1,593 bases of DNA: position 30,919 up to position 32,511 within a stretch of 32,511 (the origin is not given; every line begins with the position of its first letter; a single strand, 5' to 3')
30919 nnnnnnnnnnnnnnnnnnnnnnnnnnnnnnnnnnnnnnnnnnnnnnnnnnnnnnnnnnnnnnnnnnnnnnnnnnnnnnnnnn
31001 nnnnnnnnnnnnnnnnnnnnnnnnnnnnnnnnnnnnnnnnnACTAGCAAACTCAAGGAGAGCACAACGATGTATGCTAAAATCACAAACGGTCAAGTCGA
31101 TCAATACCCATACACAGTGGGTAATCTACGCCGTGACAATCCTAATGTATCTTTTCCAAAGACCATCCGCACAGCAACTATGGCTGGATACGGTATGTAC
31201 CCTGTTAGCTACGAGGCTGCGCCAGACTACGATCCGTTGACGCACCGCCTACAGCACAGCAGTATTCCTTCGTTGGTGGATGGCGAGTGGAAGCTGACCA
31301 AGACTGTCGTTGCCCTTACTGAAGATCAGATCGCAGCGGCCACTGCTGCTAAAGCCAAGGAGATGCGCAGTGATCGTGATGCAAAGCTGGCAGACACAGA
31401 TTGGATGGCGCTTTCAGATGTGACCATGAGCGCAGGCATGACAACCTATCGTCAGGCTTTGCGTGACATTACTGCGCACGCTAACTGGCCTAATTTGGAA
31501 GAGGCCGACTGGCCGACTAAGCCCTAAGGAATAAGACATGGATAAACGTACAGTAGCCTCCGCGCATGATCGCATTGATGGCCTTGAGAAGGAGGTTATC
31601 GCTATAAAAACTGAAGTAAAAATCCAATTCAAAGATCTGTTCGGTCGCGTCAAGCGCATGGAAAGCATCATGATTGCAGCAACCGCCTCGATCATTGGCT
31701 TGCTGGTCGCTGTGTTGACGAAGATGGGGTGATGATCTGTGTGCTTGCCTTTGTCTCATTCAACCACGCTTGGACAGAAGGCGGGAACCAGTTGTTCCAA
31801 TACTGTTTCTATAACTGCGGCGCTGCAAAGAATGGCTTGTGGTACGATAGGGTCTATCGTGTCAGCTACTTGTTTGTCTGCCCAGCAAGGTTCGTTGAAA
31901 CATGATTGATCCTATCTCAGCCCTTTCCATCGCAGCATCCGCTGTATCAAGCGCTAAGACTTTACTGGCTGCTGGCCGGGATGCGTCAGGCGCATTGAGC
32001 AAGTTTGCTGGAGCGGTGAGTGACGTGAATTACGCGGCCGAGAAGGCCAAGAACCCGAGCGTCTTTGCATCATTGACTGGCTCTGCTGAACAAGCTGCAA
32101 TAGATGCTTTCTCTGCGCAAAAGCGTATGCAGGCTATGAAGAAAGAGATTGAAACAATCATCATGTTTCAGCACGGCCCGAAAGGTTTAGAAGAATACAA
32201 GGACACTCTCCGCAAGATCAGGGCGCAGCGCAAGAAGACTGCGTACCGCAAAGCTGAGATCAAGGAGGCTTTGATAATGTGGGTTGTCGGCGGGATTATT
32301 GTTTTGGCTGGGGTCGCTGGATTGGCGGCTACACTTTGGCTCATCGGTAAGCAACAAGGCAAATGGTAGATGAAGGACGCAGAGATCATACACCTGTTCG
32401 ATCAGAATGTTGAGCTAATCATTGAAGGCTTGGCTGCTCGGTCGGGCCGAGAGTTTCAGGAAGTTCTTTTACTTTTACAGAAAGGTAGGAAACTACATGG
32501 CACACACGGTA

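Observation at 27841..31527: Tandem duplicated three-part receptor-binding cassette: tip domain, variable protein, chaperone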

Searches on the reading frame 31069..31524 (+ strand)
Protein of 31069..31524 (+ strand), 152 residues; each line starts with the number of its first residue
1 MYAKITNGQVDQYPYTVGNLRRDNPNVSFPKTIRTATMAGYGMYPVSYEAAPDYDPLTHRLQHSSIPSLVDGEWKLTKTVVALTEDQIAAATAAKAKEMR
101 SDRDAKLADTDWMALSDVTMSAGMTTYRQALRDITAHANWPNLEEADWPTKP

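Call 7: search_protein_families(library=pfam, proteins=[window:31069-31524:+], max_evalue=0.1)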
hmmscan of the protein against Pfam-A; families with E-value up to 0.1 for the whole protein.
window:31069-31524:+ (152 aa): 1 family
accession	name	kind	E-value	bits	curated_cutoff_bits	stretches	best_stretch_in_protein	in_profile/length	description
PF16778.10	Phage_tail_APC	-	4.1e-12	46.2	26.6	1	96-152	1-59/60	Phage tail assembly chaperone protein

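Call 8: search_protein_families(library=phrogs, proteins=[window:31069-31524:+], max_evalue=0.01)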
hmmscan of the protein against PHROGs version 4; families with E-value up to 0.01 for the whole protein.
window:31069-31524:+ (152 aa): 7 families
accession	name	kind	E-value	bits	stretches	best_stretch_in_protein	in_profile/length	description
phrog_4912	-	tail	3.6e-13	50.8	1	84-152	132-201/226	tail fiber assembly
phrog_8716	-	tail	2.6e-12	48.3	1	74-152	54-144/152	tail fiber protein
phrog_4998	-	unknown function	1.9e-09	38.6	1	11-110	16-110/218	-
phrog_4628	-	tail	5.2e-08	34.2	1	86-152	51-124/126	tail fiber assembly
phrog_8746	-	tail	6.6e-07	30.6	1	89-152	72-138/139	tail fiber assembly protein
phrog_5714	-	unknown function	0.00038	21.5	1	82-137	29-87/95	-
phrog_37968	-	unknown function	0.0023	19.6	1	98-142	49-94/101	-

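Call 29: search_solved_structures(query=window:31069-31524:+, max_evalue=1, show_alignments=2)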
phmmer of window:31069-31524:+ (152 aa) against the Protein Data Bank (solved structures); distinct sequences matched with E-value up to 1: 2.
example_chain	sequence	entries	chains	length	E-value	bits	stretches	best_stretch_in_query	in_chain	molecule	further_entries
2kz6_A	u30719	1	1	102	0.00021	24.3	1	78-151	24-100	Uncharacterized protein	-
9zem_A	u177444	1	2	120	0.21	14.6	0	80-126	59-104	HeliScrew4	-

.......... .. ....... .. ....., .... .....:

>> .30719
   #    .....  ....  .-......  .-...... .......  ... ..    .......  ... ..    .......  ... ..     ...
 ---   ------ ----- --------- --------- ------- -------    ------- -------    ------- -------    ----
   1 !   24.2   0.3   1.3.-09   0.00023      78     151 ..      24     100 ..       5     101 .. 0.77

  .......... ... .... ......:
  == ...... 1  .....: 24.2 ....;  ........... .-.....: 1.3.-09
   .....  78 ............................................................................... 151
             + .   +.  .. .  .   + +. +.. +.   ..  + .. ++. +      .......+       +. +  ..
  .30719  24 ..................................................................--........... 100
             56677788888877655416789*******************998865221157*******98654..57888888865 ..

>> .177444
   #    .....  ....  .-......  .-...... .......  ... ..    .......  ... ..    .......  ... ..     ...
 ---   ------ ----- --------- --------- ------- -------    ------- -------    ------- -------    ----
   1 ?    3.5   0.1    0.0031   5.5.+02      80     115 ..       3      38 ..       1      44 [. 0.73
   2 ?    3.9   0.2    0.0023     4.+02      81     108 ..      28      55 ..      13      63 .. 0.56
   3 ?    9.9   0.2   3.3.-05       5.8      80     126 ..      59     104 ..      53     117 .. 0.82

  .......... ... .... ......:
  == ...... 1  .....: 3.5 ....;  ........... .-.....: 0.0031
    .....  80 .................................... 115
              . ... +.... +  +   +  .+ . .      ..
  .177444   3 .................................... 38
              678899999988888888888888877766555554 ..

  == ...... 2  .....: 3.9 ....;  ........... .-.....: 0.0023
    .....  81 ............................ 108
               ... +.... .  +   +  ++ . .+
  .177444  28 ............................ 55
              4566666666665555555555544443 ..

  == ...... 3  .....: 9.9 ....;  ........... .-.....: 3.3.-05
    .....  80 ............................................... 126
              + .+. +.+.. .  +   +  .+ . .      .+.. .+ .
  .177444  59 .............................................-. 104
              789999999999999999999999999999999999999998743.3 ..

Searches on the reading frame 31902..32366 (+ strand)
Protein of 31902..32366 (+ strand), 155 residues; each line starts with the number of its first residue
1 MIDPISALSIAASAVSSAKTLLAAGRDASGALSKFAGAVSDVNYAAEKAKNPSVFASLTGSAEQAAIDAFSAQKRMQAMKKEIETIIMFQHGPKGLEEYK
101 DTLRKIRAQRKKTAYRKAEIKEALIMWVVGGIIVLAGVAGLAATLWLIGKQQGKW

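Call 7: search_protein_families(library=pfam, proteins=[window:31902-32366:+], max_evalue=0.1)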
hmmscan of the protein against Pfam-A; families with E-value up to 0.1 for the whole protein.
window:31902-32366:+ (155 aa): 3 families
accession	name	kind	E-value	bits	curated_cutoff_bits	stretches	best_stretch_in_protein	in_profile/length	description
PF16931.10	Phage_holin_8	-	0.0077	16.8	26.4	1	1-48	1-48/121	Putative phage holin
PF17280.7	DUF5345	-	0.029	15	27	1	109-142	27-60/77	Family of unknown function (DUF5345)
PF25587.1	Rv2743c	-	0.09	12.9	27.7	0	98-144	6-52/237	Rv2743c family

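Call 8: search_protein_families(library=phrogs, proteins=[window:31902-32366:+], max_evalue=0.01)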
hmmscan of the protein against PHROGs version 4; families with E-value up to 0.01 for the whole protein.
window:31902-32366:+ (155 aa): 1 family
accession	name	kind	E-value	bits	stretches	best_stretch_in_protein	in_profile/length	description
phrog_32327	-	unknown function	9.7e-13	49.3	1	1-141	1-139/152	-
